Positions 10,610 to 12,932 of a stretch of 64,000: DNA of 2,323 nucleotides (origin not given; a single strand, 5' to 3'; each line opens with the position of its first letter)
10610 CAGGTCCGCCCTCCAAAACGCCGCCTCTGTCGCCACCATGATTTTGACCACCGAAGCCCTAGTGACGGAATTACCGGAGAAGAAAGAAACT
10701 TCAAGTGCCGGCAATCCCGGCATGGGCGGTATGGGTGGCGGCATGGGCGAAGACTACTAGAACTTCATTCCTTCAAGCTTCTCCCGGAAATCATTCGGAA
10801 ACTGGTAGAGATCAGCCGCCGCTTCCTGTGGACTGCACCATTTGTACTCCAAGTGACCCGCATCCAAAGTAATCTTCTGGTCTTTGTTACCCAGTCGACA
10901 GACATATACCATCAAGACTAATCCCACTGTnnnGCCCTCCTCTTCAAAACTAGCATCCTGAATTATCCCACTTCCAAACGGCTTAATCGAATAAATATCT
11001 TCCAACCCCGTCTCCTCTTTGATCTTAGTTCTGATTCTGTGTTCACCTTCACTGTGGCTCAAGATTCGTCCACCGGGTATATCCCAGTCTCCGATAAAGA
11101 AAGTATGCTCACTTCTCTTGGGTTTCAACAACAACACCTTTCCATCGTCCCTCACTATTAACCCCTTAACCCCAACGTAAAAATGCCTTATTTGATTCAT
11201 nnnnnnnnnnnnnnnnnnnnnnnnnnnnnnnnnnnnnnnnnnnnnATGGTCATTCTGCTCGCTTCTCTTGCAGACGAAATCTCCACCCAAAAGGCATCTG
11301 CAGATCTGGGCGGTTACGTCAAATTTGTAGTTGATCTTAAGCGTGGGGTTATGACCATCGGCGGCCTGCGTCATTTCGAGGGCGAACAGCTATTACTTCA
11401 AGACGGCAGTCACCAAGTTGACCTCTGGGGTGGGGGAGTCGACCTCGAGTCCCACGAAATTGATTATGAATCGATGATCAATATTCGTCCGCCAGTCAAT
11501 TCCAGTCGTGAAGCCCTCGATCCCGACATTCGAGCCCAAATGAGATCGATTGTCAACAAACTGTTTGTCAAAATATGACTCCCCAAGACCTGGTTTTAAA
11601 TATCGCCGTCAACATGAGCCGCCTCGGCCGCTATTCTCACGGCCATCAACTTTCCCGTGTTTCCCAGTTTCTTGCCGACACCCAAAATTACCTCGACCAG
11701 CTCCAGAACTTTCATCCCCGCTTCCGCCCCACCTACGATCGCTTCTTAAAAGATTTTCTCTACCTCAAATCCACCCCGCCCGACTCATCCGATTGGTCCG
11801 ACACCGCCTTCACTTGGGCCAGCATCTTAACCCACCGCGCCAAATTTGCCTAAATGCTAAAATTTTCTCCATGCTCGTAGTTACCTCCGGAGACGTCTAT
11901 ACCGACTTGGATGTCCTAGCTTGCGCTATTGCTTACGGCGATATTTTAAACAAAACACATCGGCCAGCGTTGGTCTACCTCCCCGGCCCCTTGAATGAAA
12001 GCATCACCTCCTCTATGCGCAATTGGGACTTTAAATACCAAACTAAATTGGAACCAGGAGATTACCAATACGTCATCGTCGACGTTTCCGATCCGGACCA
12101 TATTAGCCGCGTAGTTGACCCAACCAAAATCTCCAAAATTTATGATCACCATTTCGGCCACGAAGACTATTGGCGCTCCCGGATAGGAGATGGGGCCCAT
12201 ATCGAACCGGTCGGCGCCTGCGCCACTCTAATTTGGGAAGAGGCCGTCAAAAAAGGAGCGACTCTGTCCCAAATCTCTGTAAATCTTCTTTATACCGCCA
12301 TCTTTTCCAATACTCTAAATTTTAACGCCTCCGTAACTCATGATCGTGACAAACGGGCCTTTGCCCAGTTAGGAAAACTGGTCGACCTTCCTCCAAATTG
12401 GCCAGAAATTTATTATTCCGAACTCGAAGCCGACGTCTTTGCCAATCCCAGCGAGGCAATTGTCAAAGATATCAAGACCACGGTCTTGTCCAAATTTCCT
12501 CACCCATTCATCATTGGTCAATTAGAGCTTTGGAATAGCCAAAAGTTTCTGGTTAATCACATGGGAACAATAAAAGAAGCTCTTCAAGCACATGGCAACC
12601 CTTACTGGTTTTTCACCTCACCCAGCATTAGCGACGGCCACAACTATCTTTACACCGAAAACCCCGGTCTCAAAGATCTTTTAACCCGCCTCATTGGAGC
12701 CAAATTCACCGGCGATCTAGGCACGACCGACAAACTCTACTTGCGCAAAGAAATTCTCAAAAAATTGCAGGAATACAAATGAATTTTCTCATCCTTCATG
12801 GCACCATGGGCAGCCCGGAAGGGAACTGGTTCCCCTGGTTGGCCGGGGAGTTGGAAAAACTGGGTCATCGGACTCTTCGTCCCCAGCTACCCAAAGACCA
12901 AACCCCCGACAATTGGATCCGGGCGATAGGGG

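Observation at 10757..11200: Nudix hydrolase ORF split by a single in-frame TAA; its C-terminal half sits in apparently non-coding DNA and overlaps the groEL stop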

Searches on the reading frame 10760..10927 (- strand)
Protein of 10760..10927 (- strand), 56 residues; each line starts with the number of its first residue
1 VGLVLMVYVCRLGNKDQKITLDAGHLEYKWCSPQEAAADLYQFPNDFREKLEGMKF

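Call 7: search_protein_families(library=pfam, max_evalue=1, proteins=[window:10760-10927:-])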
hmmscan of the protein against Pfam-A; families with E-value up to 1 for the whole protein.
seq(56 aa): 0 families

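Call 15: find_encoding_contigs(protein=window:10760-10912:-, flank=3000, max_places=10)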
Protein seq(51 aa) (51 aa): 24 contigs read that carry it; 10 places shown.
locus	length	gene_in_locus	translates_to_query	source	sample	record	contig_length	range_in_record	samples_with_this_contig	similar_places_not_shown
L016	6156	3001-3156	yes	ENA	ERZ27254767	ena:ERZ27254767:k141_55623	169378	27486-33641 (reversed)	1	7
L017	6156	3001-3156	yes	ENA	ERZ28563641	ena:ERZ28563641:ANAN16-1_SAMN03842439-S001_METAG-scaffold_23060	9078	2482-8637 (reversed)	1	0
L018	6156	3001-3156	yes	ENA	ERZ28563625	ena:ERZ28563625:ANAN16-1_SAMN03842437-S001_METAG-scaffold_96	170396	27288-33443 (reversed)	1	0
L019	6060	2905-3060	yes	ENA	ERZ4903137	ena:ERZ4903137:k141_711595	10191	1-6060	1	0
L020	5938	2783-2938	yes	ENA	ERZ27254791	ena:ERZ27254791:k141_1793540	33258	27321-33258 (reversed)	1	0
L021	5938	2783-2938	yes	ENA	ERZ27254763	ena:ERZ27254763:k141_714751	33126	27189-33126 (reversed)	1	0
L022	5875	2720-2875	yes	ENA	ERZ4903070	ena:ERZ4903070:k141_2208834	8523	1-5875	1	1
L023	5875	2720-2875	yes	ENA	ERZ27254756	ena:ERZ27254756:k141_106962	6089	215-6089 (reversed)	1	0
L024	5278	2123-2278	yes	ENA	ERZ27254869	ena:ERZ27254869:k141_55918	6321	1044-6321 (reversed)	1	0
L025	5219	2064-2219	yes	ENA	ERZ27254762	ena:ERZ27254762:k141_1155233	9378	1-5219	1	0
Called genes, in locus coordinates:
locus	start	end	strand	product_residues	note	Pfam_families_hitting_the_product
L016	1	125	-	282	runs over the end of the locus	PF00512:HisKA, PF02518:HATPase_c, PF13581:HATPase_c_2 (weak)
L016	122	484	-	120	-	PF11964:SpoIIAA-like, PF25056:DUF7793 (weak)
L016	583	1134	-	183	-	PF06821:Ser_hydrolase, PF12697:Abhydrolase_6 (faint)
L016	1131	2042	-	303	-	-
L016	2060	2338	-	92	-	-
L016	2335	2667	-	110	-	PF18924:DUF5674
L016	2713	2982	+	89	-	-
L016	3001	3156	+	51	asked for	-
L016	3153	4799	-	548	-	PF00118:Cpn60_TCP1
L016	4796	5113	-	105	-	PF00166:Cpn10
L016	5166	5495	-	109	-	-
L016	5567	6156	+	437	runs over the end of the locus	-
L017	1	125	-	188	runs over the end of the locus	?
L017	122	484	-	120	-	PF11964:SpoIIAA-like, PF25056:DUF7793 (weak)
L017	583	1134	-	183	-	PF06821:Ser_hydrolase, PF12697:Abhydrolase_6 (faint)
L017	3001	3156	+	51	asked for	-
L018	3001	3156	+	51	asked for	-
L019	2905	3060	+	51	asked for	-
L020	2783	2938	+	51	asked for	-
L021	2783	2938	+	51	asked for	-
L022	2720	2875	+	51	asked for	-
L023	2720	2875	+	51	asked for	-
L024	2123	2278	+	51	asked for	-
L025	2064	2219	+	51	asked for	-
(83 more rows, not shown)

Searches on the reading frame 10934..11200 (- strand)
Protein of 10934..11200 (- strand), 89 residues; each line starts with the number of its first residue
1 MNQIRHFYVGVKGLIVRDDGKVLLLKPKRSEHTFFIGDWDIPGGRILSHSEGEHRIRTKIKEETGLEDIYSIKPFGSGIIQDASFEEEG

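Call 7: search_protein_families(library=pfam, max_evalue=1, proteins=[window:10934-11200:-])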
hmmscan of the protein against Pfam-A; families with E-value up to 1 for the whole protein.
seq(89 aa): 1 family
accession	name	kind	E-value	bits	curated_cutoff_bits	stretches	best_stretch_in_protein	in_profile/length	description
PF00293.34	NUDIX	-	0.00018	22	21.1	1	9-73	4-67/134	NUDIX domain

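Call 12: list_cluster_members(proteins=[P0001, window:10934-11200:-, window:10934-11374:-, window:10760-10927:-, P0007])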
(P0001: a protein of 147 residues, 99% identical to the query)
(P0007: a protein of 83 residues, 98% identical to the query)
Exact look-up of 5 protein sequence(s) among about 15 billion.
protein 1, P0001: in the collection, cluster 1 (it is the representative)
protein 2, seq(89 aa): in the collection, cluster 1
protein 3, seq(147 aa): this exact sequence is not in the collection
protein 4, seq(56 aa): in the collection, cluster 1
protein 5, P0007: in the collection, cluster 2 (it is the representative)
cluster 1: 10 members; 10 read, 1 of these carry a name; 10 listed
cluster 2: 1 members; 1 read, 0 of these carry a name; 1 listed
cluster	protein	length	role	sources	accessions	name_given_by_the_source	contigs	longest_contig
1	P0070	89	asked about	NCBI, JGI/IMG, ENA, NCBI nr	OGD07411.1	hypothetical protein A2899_03860 [Candidatus Amesbacteria bacterium ... | MAG: hypothetical protein A2899_03860 [Candidatus Amesbacteria bacterium ...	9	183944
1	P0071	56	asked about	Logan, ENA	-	-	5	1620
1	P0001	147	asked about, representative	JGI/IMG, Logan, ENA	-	-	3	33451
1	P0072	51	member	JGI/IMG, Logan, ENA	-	-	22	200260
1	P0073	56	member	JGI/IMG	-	-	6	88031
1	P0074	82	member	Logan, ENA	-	-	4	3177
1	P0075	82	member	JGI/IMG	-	-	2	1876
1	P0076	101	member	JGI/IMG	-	-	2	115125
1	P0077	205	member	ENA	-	-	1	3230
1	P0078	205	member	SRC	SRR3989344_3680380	-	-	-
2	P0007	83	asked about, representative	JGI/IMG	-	-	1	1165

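Call 14: find_encoding_contigs(protein=P0070, flank=3000, max_places=10)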
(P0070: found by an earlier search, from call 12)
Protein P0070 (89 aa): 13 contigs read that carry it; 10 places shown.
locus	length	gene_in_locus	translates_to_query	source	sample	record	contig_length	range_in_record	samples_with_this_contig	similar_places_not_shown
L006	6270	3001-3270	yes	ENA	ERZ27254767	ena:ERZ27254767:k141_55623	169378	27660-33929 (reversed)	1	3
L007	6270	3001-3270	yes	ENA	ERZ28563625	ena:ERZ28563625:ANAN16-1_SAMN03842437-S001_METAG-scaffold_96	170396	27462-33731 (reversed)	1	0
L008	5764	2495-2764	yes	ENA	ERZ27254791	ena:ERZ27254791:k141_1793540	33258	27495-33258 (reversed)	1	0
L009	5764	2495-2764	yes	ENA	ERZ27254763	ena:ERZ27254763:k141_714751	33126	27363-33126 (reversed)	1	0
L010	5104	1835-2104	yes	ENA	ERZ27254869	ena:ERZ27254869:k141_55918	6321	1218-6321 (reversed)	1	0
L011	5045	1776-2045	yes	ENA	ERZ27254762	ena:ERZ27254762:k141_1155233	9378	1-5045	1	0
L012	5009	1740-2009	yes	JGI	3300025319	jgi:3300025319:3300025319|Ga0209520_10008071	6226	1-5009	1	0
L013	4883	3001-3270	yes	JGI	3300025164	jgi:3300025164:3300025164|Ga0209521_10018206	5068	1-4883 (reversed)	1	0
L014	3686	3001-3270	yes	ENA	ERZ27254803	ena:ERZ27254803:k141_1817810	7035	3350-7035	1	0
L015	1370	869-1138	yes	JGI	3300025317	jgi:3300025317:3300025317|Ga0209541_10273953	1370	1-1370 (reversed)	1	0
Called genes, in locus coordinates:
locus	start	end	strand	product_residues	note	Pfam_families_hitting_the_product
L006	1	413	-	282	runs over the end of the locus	PF00512:HisKA, PF02518:HATPase_c, PF13581:HATPase_c_2 (weak)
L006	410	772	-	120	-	PF11964:SpoIIAA-like, PF25056:DUF7793 (weak)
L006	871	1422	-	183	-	PF06821:Ser_hydrolase, PF12697:Abhydrolase_6 (faint)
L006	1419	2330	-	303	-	-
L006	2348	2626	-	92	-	-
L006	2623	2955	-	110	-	PF18924:DUF5674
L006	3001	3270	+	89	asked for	-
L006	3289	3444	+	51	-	-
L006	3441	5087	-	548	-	PF00118:Cpn60_TCP1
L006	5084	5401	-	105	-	PF00166:Cpn10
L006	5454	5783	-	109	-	-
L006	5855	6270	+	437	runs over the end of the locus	-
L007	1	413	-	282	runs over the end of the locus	PF00512:HisKA, PF02518:HATPase_c, PF13581:HATPase_c_2 (weak)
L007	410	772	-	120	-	PF11964:SpoIIAA-like (weak), PF25056:DUF7793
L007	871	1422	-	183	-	PF06821:Ser_hydrolase, PF12697:Abhydrolase_6 (faint)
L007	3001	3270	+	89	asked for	-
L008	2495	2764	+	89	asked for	-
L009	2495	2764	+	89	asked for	-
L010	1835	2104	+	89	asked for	-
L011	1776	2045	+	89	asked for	-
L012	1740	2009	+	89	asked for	-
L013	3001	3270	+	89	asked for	-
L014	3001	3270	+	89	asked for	-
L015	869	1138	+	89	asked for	-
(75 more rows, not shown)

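Call 33: find_encoding_contigs(protein=P0076, flank=3000, max_places=4)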
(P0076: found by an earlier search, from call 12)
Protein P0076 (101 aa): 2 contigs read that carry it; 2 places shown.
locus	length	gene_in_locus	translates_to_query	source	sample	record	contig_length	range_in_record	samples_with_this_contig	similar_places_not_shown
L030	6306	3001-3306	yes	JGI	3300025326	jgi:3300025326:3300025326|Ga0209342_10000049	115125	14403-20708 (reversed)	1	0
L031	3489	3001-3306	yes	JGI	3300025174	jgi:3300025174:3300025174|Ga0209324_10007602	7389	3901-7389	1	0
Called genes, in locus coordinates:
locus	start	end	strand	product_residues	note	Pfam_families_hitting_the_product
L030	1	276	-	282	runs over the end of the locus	PF00512:HisKA, PF02518:HATPase_c, PF13581:HATPase_c_2 (weak)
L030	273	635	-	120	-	PF11964:SpoIIAA-like (weak), PF25056:DUF7793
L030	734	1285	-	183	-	PF06821:Ser_hydrolase, PF12697:Abhydrolase_6 (faint)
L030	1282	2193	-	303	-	-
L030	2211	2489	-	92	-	-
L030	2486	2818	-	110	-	PF18924:DUF5674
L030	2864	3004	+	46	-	-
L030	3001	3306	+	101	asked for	-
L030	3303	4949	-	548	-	PF00118:Cpn60_TCP1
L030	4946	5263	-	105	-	PF00166:Cpn10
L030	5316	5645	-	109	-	-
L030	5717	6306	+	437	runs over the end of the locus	-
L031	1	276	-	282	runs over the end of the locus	PF00512:HisKA, PF02518:HATPase_c, PF13581:HATPase_c_2 (weak)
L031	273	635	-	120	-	PF11964:SpoIIAA-like, PF25056:DUF7793 (weak)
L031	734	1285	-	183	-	PF06821:Ser_hydrolase, PF12697:Abhydrolase_6 (faint)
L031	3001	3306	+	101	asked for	-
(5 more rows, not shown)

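Call 54: find_encoding_contigs(protein=P0074, flank=1500, max_places=6)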
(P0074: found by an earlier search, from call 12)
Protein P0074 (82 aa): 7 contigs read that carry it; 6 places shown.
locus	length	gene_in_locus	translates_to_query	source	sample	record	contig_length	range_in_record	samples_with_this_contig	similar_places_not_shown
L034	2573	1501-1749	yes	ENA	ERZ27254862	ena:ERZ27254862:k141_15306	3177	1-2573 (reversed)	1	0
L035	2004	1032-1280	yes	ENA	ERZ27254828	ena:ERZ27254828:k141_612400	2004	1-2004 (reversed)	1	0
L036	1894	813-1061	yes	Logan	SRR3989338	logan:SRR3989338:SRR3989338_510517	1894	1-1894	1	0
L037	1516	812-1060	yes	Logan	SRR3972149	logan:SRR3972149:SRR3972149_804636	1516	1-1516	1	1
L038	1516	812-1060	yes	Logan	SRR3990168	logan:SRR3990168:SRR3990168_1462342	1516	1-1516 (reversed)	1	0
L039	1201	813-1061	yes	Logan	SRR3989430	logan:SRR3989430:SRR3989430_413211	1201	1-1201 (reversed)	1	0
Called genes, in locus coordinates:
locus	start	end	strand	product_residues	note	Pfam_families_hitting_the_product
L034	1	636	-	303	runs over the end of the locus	-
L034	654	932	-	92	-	-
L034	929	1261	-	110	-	PF18924:DUF5674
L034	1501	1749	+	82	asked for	-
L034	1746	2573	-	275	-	?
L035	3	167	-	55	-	?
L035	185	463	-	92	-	-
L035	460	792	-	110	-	PF18924:DUF5674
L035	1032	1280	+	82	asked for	-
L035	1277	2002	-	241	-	?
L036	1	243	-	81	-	?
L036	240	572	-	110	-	PF18924:DUF5674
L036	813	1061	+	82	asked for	-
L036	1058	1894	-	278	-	?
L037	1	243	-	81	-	?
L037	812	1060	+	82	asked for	-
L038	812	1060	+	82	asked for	-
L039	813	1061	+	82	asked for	-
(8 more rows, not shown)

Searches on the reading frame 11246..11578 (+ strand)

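Call 36: search_protein_families(library=pfam, max_evalue=0.01, proteins=[window:11246-11578:+])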
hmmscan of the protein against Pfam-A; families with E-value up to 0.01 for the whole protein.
window:11246-11578:+ (110 aa): 1 family
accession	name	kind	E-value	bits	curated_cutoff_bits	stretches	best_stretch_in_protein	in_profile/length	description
PF18924.5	DUF5674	-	3.2e-21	75.8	27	1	15-106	14-109/109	Protein of unknown function (DUF5674)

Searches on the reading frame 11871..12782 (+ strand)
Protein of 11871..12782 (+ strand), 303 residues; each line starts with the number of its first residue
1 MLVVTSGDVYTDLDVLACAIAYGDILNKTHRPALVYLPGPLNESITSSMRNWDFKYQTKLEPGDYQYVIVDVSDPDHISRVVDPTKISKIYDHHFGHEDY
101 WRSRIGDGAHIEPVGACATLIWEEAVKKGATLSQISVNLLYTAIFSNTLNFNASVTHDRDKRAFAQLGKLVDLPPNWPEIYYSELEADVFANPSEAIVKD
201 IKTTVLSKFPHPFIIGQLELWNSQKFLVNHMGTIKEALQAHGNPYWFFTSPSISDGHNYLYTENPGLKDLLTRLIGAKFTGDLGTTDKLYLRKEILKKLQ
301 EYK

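Call 36: search_protein_families(library=pfam, max_evalue=0.01, proteins=[window:11871-12782:+])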
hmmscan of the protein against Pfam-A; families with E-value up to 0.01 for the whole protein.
window:11871-12782:+ (303 aa): 1 family
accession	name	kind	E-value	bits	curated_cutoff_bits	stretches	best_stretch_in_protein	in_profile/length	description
PF01368.27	DHH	-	0.00077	20.2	28.1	1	3-144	2-125/125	DHH family, N-terminal domain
